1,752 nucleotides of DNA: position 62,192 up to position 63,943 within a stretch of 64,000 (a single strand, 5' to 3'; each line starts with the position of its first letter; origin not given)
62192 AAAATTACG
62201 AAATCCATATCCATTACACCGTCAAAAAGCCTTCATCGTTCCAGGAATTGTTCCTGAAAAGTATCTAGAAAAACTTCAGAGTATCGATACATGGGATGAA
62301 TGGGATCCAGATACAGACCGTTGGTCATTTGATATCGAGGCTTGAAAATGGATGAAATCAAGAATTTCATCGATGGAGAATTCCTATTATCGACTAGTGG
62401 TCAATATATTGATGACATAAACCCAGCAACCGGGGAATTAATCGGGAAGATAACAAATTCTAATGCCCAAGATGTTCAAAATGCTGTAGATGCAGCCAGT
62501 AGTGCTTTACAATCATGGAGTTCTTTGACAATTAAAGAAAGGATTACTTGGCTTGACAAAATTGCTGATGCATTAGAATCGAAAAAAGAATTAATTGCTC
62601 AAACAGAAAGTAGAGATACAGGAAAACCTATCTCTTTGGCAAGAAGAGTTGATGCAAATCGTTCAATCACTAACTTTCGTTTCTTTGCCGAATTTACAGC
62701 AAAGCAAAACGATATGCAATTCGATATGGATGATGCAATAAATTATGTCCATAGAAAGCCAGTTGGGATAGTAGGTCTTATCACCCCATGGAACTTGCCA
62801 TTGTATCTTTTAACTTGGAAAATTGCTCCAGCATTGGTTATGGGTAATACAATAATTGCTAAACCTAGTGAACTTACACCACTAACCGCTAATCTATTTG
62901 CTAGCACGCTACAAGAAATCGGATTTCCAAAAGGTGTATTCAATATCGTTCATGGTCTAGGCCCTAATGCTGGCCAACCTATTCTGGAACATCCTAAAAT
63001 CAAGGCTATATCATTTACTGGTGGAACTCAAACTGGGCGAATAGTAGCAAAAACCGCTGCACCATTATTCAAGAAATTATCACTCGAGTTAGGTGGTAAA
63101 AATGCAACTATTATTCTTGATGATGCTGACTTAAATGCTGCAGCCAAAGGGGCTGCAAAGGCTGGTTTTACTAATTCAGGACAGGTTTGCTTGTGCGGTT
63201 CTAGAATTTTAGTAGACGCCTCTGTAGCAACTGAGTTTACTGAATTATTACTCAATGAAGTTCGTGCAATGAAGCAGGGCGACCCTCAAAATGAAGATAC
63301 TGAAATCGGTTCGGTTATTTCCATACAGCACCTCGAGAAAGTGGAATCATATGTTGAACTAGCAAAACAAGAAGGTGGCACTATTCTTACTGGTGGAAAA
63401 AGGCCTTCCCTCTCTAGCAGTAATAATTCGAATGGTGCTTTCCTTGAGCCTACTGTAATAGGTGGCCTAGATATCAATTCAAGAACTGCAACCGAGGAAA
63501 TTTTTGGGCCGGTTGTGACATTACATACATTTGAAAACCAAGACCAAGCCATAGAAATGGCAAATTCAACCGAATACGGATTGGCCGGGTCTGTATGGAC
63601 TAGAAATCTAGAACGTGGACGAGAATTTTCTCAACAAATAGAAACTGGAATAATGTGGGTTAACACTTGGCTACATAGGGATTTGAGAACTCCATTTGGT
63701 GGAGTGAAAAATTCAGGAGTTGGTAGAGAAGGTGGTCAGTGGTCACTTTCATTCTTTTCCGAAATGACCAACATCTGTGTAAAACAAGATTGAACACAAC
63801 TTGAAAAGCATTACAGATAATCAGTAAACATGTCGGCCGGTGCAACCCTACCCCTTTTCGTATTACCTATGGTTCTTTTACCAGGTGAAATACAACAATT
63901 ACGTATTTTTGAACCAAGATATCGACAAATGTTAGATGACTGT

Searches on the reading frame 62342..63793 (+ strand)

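Call 38: search_protein_families(library=pfam, proteins=[window:62342-63793:+], max_evalue=0.00001)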
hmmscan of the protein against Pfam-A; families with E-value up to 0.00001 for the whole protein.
window:62342-63793:+ (483 aa): 2 families
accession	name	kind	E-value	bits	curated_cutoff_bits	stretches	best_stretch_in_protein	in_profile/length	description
PF00171.27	Aldedh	-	1.7e-167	558.1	23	1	18-477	5-460/461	Aldehyde dehydrogenase family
PF05893.19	LuxC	-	9.7e-10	38.3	21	1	42-318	3-270/401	Acyl-CoA reductase (LuxC)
